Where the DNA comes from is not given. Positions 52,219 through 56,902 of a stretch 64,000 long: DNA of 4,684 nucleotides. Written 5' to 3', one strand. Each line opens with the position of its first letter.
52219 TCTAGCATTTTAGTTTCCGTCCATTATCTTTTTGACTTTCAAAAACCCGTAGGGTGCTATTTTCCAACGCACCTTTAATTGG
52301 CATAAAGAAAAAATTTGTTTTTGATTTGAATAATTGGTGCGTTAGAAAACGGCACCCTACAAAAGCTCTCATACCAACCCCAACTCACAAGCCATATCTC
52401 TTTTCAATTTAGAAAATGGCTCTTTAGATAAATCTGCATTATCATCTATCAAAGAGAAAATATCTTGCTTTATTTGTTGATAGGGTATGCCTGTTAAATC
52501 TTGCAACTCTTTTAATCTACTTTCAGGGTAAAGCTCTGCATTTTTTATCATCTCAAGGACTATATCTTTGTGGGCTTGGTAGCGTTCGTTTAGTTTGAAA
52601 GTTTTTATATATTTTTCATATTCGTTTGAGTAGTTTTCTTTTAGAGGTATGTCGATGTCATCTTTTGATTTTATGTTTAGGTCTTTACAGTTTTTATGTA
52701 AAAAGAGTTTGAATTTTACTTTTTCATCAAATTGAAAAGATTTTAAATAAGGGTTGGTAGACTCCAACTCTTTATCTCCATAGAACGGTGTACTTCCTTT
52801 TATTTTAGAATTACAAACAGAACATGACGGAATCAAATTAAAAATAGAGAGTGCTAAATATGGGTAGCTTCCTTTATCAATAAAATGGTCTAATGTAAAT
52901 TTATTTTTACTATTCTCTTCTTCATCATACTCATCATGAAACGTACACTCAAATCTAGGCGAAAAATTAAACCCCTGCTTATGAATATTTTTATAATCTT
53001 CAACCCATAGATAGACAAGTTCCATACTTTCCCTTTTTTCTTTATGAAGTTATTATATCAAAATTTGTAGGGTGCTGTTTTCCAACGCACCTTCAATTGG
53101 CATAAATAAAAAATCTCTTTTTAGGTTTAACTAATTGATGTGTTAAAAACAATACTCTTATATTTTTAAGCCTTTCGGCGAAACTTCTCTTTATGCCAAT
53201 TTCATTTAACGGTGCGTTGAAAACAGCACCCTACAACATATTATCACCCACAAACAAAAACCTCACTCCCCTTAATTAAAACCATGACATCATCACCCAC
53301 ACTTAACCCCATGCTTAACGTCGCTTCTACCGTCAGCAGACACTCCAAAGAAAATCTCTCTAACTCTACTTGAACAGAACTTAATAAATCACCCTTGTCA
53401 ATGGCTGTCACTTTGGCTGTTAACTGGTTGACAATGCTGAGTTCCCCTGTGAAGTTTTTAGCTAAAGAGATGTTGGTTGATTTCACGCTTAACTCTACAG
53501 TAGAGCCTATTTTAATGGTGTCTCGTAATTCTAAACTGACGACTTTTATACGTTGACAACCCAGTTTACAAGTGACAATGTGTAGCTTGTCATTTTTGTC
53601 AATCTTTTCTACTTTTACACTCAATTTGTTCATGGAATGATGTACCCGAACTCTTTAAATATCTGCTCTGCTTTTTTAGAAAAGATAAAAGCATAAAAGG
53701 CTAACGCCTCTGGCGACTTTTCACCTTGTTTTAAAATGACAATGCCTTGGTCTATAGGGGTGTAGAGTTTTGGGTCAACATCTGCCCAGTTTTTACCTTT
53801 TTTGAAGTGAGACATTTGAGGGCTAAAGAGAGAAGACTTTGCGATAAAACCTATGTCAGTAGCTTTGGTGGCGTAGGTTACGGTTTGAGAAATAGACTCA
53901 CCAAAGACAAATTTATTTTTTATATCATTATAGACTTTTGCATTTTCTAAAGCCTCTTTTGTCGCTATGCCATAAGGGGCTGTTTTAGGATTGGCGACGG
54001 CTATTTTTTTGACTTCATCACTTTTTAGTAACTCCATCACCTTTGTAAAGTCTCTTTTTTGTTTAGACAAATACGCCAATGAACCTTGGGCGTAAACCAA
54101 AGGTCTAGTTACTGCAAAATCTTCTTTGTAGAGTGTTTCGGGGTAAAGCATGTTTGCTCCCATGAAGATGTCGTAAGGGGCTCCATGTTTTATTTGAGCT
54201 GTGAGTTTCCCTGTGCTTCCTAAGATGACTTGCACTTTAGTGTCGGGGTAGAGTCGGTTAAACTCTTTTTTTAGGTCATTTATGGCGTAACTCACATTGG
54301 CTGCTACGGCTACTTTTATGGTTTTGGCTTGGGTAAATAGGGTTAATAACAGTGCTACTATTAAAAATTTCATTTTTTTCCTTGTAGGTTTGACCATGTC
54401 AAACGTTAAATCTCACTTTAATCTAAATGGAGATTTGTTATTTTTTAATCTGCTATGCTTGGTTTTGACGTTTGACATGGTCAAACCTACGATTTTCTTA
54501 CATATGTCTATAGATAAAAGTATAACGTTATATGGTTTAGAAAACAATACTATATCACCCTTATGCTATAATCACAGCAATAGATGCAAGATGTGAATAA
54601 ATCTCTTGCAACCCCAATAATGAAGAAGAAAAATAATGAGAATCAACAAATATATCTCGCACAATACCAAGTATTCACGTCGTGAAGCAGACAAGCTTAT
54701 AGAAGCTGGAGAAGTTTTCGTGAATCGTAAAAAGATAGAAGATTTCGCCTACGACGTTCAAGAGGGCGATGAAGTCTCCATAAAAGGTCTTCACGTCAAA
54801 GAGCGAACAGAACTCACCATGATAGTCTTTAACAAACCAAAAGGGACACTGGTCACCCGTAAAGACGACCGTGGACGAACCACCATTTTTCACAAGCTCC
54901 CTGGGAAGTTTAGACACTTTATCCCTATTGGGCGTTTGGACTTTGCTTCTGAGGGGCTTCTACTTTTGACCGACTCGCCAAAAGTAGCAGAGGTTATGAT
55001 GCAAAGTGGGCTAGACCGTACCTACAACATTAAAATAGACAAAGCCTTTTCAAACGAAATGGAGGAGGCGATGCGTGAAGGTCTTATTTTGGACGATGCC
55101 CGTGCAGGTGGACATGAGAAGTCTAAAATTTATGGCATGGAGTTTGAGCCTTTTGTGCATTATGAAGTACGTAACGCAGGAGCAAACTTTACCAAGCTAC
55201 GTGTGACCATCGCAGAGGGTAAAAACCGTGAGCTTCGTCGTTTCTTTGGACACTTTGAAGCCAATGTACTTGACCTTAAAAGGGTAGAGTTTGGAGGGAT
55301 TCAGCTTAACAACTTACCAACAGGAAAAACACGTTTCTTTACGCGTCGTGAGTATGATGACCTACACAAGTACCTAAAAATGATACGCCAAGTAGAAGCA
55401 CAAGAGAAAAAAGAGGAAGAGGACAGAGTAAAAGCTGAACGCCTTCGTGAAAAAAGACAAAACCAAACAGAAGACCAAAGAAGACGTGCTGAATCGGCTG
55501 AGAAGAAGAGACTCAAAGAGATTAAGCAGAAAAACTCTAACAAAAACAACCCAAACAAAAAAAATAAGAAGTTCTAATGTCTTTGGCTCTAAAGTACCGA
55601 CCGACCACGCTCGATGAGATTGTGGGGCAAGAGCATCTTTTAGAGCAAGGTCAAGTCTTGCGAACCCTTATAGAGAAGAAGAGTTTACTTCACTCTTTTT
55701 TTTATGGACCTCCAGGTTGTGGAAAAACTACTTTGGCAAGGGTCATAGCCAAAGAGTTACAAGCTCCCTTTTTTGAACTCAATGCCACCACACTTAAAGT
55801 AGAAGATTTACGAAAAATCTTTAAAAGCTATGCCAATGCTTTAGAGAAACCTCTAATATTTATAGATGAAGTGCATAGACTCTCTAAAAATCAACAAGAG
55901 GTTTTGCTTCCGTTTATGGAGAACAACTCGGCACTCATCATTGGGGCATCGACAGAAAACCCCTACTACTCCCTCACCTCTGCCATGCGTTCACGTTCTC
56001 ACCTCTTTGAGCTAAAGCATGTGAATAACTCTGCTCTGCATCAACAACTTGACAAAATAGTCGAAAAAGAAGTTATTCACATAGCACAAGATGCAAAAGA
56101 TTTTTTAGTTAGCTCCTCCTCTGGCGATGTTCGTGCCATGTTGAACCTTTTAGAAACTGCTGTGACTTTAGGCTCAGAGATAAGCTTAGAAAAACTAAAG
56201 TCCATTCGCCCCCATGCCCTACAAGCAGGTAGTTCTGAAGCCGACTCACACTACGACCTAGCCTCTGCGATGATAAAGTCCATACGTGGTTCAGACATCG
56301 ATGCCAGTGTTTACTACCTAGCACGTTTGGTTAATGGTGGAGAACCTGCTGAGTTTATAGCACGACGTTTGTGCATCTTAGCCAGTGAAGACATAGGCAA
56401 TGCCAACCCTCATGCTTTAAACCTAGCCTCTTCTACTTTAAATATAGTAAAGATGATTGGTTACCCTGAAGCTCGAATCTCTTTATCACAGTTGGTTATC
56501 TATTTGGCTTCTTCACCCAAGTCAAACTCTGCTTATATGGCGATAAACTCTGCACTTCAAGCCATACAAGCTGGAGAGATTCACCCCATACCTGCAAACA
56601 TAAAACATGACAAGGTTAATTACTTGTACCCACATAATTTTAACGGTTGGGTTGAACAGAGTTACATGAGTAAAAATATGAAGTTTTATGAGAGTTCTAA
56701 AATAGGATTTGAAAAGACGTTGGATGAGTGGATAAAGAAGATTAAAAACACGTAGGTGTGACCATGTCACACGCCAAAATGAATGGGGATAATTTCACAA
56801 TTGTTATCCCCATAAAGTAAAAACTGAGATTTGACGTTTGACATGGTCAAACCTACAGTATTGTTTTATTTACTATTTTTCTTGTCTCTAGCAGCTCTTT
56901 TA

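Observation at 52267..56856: Two distinct GTAG-type REP/REPIN families clustered in 4.6 kb, with a compensatory double substitution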

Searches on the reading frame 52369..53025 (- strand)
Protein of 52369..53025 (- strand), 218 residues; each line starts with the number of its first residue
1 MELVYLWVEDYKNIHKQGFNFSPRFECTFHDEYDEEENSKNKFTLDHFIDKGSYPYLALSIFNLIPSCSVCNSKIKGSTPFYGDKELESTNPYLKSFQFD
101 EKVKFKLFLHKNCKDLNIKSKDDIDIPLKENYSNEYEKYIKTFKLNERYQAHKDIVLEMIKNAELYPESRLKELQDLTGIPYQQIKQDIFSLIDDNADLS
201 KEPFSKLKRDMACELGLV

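Call 14: search_protein_families(library=pfam, proteins=[window:52369-53025:-], max_evalue=1)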
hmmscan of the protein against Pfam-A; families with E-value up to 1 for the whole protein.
window:52369-53025:- (218 aa): 2 families
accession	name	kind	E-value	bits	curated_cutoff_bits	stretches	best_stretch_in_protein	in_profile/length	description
PF01844.29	HNH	-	0.0032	18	21.4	1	34-74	11-43/47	HNH endonuclease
PF06556.16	ASFV_p27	-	0.015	15.9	25.4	1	85-153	10-76/131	IAP-like protein p27 C-terminus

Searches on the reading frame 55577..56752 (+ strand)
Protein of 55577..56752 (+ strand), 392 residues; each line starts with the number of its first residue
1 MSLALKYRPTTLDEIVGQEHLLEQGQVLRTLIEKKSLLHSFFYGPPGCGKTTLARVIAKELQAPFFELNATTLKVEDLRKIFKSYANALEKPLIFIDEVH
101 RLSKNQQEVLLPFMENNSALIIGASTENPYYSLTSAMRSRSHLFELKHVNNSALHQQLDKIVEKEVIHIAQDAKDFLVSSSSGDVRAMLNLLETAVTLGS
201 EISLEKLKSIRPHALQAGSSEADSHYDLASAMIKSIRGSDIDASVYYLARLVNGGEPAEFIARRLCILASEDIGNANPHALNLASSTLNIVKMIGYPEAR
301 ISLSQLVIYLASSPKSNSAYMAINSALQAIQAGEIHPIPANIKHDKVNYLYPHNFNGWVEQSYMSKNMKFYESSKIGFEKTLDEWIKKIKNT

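Call 12: find_encoding_contigs(protein=window:55577-56752:+, flank=10000, max_places=10)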
Protein window:55577-56752:+ (392 aa): 4 contigs read that carry it; 2 places shown.
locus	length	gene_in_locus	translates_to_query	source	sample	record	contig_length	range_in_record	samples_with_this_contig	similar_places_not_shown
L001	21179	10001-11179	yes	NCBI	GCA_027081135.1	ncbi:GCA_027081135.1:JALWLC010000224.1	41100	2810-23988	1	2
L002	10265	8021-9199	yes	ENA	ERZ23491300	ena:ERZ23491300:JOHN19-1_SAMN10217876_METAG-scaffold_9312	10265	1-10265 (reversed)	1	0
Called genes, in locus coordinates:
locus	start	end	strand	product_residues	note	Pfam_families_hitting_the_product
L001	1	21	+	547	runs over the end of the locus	-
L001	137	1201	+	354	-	PF03601:Cons_hypoth698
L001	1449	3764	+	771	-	PF01935:DUF87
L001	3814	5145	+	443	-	PF18294:Pept_S41_N (weak), PF13180:PDZ_2 (weak), PF17820:PDZ_6 (weak), PF03572:Peptidase_S41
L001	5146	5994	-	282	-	PF00005:ABC_tran, PF13304:AAA_21 (faint)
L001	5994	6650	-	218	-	PF00528:BPD_transp_1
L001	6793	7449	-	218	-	-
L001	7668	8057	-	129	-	PF03459:TOBE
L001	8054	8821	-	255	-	PF01547:SBP_bac_1, PF13531:SBP_bac_11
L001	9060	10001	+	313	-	PF01479:S4, PF00849:PseudoU_synth_2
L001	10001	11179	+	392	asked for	PF05496:RuvB_N, PF00158:Sigma54_activat (faint), PF00004:AAA, PF07728:AAA_5, PF13173:AAA_14, PF25361:AAA_lid_RFC1 (weak), PF16193:AAA_assoc_2, PF12002:MgsA_C, +5 more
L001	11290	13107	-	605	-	PF00009:GTP_EFTU, PF01926:MMR_HSR1 (weak), PF22042:EF-G_D2, PF03144:GTP_EFTU_D2, PF00679:EFG_C, PF21018:BipA_C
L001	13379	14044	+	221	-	PF13505:OMP_b-brl, PF01389:OmpA_membrane (faint)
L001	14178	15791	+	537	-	PF20142:Scaffold, PF03734:YkuD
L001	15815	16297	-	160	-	PF02075:RuvC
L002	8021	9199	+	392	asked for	PF05496:RuvB_N, PF00158:Sigma54_activat (faint), PF00004:AAA, PF07728:AAA_5, PF13173:AAA_14, PF25361:AAA_lid_RFC1 (weak), PF16193:AAA_assoc_2, PF12002:MgsA_C, +5 more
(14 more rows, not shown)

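Call 53: find_homologous_proteins(query=window:55577-56752:+, max_evalue=1e-100)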
Query window:55577-56752:+ (392 aa): 4898 proteins with E <= 1e-100 among 8000 candidates; the best 120 are listed.
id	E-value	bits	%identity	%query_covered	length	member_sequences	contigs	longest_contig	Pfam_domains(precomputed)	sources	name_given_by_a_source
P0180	2.3e-252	855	100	100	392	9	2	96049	PF13173.13,PF16193.12,PF25361.2,PF00004.36,PF13401.13,PF05496.19,PF14532.13,PF01637.25,PF07728.21,PF00158.33,PF00910.29,PF12002.14,PF20720.4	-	-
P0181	6.6e-245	830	97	100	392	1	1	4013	PF13173.13,PF16193.12,PF06068.20,PF00004.36,PF13401.13,PF05496.19,PF14532.13,PF01637.25,PF07728.21,PF00158.33,PF00910.29,PF12002.14,PF20720.4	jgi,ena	-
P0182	3.1e-243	825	97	99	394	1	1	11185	PF13173.13,PF16193.12,PF25361.2,PF00004.36,PF13401.13,PF05496.19,PF14532.13,PF01637.25,PF07728.21,PF00158.33,PF00910.29,PF12002.14,PF20720.4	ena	-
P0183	1.1e-242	823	96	99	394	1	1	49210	PF13173.13,PF16193.12,PF06068.20,PF25361.2,PF00004.36,PF13401.13,PF05496.19,PF14532.13,PF01637.25,PF07728.21,PF00158.33,PF00910.29,PF12002.14,PF20720.4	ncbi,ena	-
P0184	3.4e-242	821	96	99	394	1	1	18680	PF13173.13,PF16193.12,PF06068.20,PF25361.2,PF00004.36,PF13401.13,PF05496.19,PF14532.13,PF01637.25,PF07728.21,PF00158.33,PF00910.29,PF12002.14,PF20720.4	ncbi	-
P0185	1.2e-239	813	95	100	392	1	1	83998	PF13173.13,PF16193.12,PF25361.2,PF00910.29,PF00004.36,PF13401.13,PF05496.19,PF14532.13,PF01637.25,PF07728.21,PF12002.14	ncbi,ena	-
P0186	2.4e-238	808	94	99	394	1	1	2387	PF13173.13,PF16193.12,PF06068.20,PF00004.36,PF13401.13,PF05496.19,PF14532.13,PF01637.25,PF07728.21,PF00158.33,PF00910.29,PF12002.14,PF20720.4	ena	-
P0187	5.3e-238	807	94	99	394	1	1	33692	PF13173.13,PF16193.12,PF06068.20,PF00004.36,PF13401.13,PF05496.19,PF14532.13,PF01637.25,PF07728.21,PF00158.33,PF00910.29,PF12002.14,PF20720.4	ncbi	-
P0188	1.5e-237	806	94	99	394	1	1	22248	PF13173.13,PF16193.12,PF06068.20,PF00004.36,PF13401.13,PF05496.19,PF14532.13,PF01637.25,PF07728.21,PF00158.33,PF00910.29,PF12002.14,PF20720.4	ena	-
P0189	4.4e-235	798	93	100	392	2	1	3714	PF13173.13,PF16193.12,PF00004.36,PF13401.13,PF05496.19,PF14532.13,PF01637.25,PF07728.21,PF00158.33,PF00910.29,PF12002.14,PF20720.4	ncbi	-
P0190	1.4e-230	783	90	100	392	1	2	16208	PF13173.13,PF16193.12,PF00004.36,PF13401.13,PF05496.19,PF14532.13,PF01637.25,PF07728.21,PF12002.14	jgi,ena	-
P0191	3.6e-230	782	90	100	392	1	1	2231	PF13173.13,PF16193.12,PF00004.36,PF13401.13,PF05496.19,PF14532.13,PF01637.25,PF07728.21,PF12002.14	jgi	jgi:putative ATPase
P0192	7.0e-230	781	90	100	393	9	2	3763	PF13173.13,PF16193.12,PF00004.36,PF13401.13,PF05496.19,PF01637.25,PF07728.21,PF12002.14,PF20720.4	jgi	jgi:putative ATPase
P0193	1.2e-228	777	90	100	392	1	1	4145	PF13173.13,PF16193.12,PF00004.36,PF13401.13,PF22608.3,PF05496.19,PF01637.25,PF07728.21,PF12002.14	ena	-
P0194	5.2e-228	774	89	99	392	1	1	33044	PF13173.13,PF16193.12,PF00004.36,PF13401.13,PF22608.3,PF05496.19,PF01637.25,PF07728.21,PF12002.14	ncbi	-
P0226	2.2e-216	736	86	100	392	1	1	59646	PF13173.13,PF00158.33,PF16193.12,PF00004.36,PF13401.13,PF05496.19,PF01637.25,PF07728.21,PF12002.14,PF20720.4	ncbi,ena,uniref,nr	ncbi:MAG: Helicase-like protein [uncultured Sulfurovum sp.]|uniref:Replication-associated recombinat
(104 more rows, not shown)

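Call 54: find_encoding_contigs(protein=P0183, flank=4500, max_places=2)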
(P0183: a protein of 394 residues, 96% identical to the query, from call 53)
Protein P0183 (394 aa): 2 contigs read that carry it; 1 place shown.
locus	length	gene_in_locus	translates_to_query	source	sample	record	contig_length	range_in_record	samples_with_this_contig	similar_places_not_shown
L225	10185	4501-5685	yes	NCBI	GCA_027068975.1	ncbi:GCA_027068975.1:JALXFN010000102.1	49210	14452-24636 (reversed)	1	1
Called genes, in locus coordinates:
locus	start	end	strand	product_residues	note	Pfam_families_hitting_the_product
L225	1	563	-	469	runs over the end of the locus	PF04326:SLFN_AlbA_2, PF13749:HATPase_c_4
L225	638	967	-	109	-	-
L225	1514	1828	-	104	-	-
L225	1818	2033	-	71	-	-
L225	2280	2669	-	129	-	PF03459:TOBE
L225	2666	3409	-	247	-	PF13531:SBP_bac_11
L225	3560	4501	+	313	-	PF01479:S4, PF00849:PseudoU_synth_2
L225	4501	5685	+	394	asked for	PF05496:RuvB_N, PF06068:TIP49 (faint), PF00004:AAA, PF07728:AAA_5, PF13173:AAA_14, PF25361:AAA_lid_RFC1 (weak), PF16193:AAA_assoc_2, PF12002:MgsA_C, +6 more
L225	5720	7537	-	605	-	PF00009:GTP_EFTU, PF01926:MMR_HSR1 (weak), PF22042:EF-G_D2, PF03144:GTP_EFTU_D2, PF00679:EFG_C, PF21018:BipA_C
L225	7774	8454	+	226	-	-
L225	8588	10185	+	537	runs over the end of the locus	PF20142:Scaffold, PF03734:YkuD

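Call 55: find_encoding_contigs(protein=P0185, flank=4500, max_places=2)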
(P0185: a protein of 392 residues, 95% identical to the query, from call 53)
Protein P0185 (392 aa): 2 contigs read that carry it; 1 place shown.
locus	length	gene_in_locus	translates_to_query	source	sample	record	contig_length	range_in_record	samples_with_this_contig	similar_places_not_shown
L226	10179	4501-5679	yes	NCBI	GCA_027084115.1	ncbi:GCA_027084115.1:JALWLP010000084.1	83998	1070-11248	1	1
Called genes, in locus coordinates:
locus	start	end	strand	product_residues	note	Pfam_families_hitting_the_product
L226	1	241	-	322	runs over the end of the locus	-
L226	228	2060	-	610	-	PF02463:SMC_N (faint), PF13304:AAA_21 (weak)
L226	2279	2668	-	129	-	PF03459:TOBE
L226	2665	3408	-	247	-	PF01547:SBP_bac_1 (weak), PF13531:SBP_bac_11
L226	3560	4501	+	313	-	PF01479:S4, PF00849:PseudoU_synth_2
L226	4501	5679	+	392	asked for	PF05496:RuvB_N, PF01637:ATPase_2 (faint), PF00004:AAA, PF07728:AAA_5, PF13173:AAA_14, PF25361:AAA_lid_RFC1 (weak), PF16193:AAA_assoc_2, PF12002:MgsA_C, +3 more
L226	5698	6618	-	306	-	PF00535:Glycos_transf_2, PF10111:Glyco_tranf_2_2, PF13641:Glyco_tranf_2_3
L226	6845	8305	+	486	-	PF03062:MBOAT, PF13813:MBOAT_2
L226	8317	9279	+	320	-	-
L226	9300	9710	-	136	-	PF00908:dTDP_sugar_isom (weak), PF05523:FdtA, PF14667:Polysacc_synt_C, PF00190:Cupin_1 (weak), PF07883:Cupin_2 (weak)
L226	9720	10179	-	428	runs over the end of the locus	PF01266:DAO (weak), PF01593:Amino_oxidase, PF13450:NAD_binding_8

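Call 56: find_encoding_contigs(protein=P0194, flank=4500, max_places=2)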
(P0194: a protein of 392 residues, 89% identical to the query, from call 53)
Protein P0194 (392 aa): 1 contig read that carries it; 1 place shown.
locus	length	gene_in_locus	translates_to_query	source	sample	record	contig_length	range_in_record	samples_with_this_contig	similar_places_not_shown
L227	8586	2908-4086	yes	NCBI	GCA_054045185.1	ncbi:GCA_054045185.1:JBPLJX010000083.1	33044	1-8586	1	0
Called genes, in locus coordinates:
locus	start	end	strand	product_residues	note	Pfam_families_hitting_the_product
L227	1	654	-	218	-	?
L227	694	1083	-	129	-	PF03459:TOBE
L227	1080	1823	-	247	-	PF01547:SBP_bac_1 (weak), PF13531:SBP_bac_11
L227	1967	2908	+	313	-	PF01479:S4, PF00849:PseudoU_synth_2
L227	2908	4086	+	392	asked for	PF05496:RuvB_N, PF01637:ATPase_2 (weak), PF00004:AAA, PF07728:AAA_5, PF13173:AAA_14, PF22608:DNAX_ATPase_lid (weak), PF16193:AAA_assoc_2, PF12002:MgsA_C, +1 more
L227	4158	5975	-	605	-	PF00009:GTP_EFTU, PF01926:MMR_HSR1 (weak), PF22042:EF-G_D2, PF03144:GTP_EFTU_D2, PF00679:EFG_C, PF21018:BipA_C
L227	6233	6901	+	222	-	PF13505:OMP_b-brl, PF01389:OmpA_membrane (weak)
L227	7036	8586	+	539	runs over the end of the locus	PF20142:Scaffold, PF03734:YkuD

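Call 57: find_encoding_contigs(protein=P0226, flank=4500, max_places=2)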
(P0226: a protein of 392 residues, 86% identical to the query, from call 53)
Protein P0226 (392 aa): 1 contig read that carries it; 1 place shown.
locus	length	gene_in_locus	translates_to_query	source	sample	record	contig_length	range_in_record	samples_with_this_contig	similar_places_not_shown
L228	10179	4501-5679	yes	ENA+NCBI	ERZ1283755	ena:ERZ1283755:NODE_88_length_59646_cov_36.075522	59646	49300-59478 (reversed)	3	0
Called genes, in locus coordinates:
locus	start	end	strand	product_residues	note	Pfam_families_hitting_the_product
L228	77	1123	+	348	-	PF03601:Cons_hypoth698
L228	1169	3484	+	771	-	PF01935:DUF87 (weak)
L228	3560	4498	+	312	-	PF01479:S4, PF00849:PseudoU_synth_2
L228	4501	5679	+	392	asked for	PF05496:RuvB_N, PF20720:nSTAND3 (faint), PF00158:Sigma54_activat (faint), PF00004:AAA, PF07728:AAA_5 (weak), PF13173:AAA_14, PF16193:AAA_assoc_2, PF12002:MgsA_C, +2 more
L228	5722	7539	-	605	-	PF00009:GTP_EFTU, PF01926:MMR_HSR1 (faint), PF22042:EF-G_D2, PF03144:GTP_EFTU_D2, PF00679:EFG_C, PF21018:BipA_C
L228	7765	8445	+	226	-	-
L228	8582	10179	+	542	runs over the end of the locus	PF20142:Scaffold, PF03734:YkuD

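Call 72: find_encoding_contigs(protein=L226:228-2060:-, flank=6000, max_places=4)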
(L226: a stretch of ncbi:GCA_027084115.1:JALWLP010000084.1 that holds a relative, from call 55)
Protein L226:228-2060:- (610 aa): 2 contigs read that carry it; 1 place shown.
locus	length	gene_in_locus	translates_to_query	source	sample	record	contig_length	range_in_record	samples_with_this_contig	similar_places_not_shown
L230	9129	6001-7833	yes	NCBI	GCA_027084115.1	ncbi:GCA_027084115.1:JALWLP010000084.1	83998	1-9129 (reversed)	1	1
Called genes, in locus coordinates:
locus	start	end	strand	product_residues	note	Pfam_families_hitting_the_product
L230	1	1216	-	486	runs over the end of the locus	PF03062:MBOAT, PF13813:MBOAT_2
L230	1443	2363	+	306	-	PF00535:Glycos_transf_2, PF10111:Glyco_tranf_2_2, PF13641:Glyco_tranf_2_3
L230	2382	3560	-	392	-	PF05496:RuvB_N, PF01637:ATPase_2 (faint), PF00004:AAA, PF07728:AAA_5, PF13173:AAA_14, PF25361:AAA_lid_RFC1 (weak), PF16193:AAA_assoc_2, PF12002:MgsA_C, +3 more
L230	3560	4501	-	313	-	PF01479:S4, PF00849:PseudoU_synth_2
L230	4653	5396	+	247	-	PF01547:SBP_bac_1 (weak), PF13531:SBP_bac_11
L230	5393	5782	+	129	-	PF03459:TOBE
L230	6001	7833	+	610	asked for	PF02463:SMC_N (faint), PF13304:AAA_21 (weak)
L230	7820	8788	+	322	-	-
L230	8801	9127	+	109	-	?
